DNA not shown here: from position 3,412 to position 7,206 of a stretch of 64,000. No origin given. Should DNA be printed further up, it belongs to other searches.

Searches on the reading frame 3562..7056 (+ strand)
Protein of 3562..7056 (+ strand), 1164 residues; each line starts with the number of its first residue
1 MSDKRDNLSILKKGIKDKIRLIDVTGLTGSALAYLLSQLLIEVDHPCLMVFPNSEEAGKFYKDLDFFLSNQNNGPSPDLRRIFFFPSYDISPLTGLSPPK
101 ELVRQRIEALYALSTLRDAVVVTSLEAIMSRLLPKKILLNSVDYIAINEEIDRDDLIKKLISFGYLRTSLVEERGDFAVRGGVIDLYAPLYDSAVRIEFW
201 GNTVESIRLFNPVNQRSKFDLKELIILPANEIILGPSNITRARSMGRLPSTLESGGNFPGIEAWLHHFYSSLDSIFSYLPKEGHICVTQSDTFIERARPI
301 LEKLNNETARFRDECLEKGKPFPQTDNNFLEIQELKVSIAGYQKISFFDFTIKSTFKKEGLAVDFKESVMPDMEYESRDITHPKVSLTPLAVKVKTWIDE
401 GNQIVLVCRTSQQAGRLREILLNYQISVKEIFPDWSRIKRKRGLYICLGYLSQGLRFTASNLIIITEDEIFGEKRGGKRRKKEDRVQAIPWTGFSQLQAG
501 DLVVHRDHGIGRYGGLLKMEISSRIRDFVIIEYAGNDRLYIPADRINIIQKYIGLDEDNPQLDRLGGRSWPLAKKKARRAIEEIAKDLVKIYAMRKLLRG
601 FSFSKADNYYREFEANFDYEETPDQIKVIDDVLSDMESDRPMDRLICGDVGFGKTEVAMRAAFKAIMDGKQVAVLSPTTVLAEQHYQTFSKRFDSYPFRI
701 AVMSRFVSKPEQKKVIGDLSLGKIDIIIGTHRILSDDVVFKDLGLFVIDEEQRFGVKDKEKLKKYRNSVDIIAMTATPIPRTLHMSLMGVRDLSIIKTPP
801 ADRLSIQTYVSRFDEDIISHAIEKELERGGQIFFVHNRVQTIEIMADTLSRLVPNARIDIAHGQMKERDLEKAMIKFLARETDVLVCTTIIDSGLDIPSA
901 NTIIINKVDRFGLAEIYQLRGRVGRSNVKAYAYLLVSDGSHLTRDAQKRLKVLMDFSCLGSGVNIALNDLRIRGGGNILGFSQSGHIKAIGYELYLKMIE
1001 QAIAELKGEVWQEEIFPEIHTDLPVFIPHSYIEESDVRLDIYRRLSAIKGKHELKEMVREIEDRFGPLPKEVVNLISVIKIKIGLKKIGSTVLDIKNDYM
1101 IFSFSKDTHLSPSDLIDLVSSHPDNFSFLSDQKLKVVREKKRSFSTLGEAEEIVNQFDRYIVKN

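Call 23: search_protein_families(library=pfam, proteins=[window:3562-7056:+], max_evalue=0.00001)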
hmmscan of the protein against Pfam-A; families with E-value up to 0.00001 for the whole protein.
window:3562-7056:+ (1164 aa): 6 families
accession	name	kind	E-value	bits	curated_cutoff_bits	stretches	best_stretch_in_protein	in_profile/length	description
PF00270.35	DEAD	-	2.3e-27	96.2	26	1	622-783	1-164/167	DEAD/DEAH box helicase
PF03461.20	TRCF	-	8.4e-26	90.6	25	1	1022-1113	2-93/95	TRCF domain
PF17757.6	UvrB_inter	-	6.7e-24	84.3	22.9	1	146-231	4-90/91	UvrB interaction domain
PF00271.37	Helicase_C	-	3.7e-20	72.6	23.5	1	822-926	6-109/110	Helicase conserved C-terminal domain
PF02559.22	CarD_TRCF_RID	-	7.3e-19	68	23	1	497-553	1-57/57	CarD-like/TRCF RID domain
PF04851.21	ResIII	-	8.9e-11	42.4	22.5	1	620-778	3-162/164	Type III restriction enzyme, res subunit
